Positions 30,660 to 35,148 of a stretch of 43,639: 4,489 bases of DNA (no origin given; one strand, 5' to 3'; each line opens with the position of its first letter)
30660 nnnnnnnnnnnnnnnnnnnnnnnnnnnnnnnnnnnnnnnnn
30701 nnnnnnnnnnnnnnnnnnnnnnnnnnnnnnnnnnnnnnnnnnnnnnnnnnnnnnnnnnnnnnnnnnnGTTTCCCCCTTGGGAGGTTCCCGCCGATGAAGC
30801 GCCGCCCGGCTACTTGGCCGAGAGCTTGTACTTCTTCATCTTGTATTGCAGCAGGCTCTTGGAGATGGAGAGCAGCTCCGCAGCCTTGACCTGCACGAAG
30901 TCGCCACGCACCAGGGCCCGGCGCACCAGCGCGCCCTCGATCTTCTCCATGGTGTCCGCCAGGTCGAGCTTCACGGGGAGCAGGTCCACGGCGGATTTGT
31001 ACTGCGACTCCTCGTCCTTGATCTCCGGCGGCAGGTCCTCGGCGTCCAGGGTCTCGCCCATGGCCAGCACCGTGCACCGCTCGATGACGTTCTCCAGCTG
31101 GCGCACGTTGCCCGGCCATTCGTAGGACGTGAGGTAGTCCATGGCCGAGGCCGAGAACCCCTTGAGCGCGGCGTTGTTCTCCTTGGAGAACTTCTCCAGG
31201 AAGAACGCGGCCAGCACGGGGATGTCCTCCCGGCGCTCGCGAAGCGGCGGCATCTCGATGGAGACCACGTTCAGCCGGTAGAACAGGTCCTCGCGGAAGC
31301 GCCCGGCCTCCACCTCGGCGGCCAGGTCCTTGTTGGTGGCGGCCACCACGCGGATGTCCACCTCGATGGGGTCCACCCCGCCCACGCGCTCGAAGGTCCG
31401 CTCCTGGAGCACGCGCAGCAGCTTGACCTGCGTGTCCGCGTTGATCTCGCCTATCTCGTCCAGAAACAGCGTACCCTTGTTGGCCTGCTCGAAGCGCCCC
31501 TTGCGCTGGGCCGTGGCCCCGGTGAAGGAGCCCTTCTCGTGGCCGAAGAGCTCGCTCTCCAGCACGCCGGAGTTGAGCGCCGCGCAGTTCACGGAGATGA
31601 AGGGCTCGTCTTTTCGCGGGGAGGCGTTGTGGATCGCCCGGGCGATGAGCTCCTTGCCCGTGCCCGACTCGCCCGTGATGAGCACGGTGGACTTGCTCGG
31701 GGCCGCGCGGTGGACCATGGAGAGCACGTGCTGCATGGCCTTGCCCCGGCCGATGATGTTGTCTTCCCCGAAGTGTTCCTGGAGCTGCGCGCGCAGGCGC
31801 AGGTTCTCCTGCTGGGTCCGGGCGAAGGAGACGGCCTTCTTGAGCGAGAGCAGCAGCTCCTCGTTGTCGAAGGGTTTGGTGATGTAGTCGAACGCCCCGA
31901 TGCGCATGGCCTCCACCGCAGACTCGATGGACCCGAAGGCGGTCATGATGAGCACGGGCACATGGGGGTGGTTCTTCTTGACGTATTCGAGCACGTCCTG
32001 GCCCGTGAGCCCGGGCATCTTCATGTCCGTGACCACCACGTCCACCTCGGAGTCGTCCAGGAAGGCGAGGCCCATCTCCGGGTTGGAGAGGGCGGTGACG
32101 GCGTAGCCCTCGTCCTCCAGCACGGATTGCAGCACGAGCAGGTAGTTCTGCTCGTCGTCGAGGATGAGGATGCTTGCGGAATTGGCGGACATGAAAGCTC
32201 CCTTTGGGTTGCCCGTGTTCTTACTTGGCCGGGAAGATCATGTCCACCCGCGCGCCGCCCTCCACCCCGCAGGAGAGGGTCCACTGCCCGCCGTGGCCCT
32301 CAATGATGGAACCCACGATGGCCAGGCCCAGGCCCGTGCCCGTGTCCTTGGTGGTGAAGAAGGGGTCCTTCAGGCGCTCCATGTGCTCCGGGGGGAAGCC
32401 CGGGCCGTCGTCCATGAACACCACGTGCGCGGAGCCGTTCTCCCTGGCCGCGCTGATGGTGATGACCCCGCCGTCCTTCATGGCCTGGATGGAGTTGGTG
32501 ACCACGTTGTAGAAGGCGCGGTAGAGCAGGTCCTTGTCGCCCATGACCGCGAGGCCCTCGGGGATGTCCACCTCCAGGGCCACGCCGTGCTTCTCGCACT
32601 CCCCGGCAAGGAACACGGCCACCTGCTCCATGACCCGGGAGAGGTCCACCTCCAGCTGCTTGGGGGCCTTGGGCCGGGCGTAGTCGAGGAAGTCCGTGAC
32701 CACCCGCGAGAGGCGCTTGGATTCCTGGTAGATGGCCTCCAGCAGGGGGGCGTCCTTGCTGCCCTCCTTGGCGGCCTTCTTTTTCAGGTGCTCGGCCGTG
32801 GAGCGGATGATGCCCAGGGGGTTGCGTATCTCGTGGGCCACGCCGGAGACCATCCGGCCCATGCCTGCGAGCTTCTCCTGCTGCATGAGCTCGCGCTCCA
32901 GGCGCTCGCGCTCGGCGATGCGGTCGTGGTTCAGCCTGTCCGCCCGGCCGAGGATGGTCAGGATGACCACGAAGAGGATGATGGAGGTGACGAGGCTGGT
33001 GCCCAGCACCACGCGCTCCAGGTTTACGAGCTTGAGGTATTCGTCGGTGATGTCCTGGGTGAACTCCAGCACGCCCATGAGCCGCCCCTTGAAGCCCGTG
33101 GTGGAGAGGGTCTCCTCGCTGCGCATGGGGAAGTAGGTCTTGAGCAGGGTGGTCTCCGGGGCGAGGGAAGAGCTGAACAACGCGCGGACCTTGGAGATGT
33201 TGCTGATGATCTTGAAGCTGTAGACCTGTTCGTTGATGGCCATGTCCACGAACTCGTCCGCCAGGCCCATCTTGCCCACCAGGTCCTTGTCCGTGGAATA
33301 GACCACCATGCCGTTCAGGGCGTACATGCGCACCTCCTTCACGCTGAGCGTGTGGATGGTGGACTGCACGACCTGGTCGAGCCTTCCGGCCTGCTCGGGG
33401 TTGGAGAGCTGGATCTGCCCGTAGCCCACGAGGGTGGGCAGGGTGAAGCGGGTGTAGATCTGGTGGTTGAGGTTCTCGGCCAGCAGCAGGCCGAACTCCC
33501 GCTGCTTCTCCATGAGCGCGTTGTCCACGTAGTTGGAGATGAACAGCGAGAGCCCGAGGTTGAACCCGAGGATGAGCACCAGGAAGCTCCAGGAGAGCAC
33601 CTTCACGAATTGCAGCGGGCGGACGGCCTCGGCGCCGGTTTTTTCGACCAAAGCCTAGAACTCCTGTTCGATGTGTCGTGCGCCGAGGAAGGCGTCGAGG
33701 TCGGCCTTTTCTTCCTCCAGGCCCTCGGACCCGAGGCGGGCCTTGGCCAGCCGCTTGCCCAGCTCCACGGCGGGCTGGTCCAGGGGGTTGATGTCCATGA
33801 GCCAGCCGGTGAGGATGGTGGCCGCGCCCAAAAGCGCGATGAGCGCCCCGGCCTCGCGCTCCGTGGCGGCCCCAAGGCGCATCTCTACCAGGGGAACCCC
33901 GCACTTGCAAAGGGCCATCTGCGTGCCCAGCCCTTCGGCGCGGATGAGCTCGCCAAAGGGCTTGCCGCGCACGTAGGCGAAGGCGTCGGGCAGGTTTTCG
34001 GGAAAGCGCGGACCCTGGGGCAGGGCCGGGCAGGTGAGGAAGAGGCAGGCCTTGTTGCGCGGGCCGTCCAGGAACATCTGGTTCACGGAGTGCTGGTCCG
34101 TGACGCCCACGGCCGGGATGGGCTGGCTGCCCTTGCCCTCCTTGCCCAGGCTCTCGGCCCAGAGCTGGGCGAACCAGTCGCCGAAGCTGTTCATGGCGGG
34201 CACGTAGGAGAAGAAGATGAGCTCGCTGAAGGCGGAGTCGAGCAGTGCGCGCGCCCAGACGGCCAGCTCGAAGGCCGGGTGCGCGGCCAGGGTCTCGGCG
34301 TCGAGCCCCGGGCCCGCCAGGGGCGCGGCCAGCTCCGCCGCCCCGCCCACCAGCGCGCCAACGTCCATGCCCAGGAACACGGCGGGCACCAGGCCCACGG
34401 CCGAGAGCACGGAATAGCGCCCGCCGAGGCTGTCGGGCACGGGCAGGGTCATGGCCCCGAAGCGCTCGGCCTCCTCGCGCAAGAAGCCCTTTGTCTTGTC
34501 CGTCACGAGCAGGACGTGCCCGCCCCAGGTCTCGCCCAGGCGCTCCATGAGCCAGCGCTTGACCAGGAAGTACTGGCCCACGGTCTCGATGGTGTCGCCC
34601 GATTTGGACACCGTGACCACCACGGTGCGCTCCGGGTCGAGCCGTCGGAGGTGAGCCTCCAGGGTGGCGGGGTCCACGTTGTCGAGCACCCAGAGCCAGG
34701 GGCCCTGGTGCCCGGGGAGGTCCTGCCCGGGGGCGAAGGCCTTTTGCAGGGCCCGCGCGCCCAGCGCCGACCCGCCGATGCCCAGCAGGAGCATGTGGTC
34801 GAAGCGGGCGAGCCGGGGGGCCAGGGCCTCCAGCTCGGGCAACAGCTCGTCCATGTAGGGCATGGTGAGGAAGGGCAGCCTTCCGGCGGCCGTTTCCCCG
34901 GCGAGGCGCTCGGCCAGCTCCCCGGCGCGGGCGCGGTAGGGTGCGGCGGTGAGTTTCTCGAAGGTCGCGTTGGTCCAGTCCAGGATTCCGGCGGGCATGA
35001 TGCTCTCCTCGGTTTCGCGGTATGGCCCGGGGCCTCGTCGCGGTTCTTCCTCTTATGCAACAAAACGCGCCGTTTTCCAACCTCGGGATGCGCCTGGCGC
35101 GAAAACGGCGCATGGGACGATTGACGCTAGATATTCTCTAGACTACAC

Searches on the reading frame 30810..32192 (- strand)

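Call 32: search_protein_families(library=pfam, proteins=[window:30810-32192:-], max_evalue=0.00001)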
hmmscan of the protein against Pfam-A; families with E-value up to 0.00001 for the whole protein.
window:30810-32192:- (460 aa): 7 families
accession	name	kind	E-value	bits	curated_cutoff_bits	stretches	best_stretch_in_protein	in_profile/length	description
PF00158.32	Sigma54_activat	-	5.9e-74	247.8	20.2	1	146-313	1-168/168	Sigma-54 interaction domain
PF25601.1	AAA_lid_14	-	2.9e-30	104.4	27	1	318-399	1-82/87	AAA+ ATPase lid domain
PF00072.30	Response_reg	-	7.5e-29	100.6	30.2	1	8-116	1-109/111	Response regulator receiver domain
PF14532.12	Sigma54_activ_2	-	2.3e-24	86.6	25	1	147-317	1-138/138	Sigma-54 interaction domain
PF07728.20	AAA_5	-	6.9e-09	36.3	22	1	170-288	2-123/139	AAA domain (dynein-related subfamily)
PF00004.35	AAA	-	7.2e-07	30.1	21.2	1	170-299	1-123/131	ATPase family associated with various cellular activities (AAA)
PF02954.25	HTH_8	-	1.1e-06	28.7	22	1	414-455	1-42/42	Bacterial regulatory protein, Fis family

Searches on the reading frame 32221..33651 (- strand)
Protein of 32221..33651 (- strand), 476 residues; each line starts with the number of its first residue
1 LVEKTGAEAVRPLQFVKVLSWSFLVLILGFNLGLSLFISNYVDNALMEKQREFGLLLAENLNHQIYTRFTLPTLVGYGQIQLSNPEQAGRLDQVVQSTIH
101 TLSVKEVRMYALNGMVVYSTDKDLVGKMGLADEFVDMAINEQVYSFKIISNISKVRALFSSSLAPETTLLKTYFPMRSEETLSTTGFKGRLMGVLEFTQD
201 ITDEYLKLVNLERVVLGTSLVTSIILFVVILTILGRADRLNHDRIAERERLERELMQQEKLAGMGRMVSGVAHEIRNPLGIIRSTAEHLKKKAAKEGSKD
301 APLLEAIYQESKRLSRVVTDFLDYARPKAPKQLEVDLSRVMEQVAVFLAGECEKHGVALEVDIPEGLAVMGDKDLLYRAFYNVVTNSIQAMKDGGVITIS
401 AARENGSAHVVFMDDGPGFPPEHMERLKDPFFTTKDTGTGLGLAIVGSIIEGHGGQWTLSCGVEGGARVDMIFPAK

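Call 32: search_protein_families(library=pfam, proteins=[window:32221-33651:-], max_evalue=0.00001)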
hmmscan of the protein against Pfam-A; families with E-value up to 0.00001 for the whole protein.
window:32221-33651:- (476 aa): 2 families
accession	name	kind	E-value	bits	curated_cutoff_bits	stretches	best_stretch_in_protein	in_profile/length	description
PF02518.31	HATPase_c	-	2.1e-21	76.9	26.4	1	371-475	1-109/111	Histidine kinase-, DNA gyrase B-, and HSP90-like ATPase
PF00512.31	HisKA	-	4.9e-15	55.8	26.9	1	265-328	3-64/66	His Kinase A (phospho-acceptor) domain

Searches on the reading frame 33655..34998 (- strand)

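Call 32: search_protein_families(library=pfam, proteins=[window:33655-34998:-], max_evalue=0.00001)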
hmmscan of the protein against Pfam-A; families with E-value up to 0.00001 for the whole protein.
window:33655-34998:- (447 aa): 1 family
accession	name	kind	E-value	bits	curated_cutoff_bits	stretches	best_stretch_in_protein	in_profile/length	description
PF00342.24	PGI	-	7.6e-27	94.5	22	1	67-287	97-309/486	Phosphoglucose isomerase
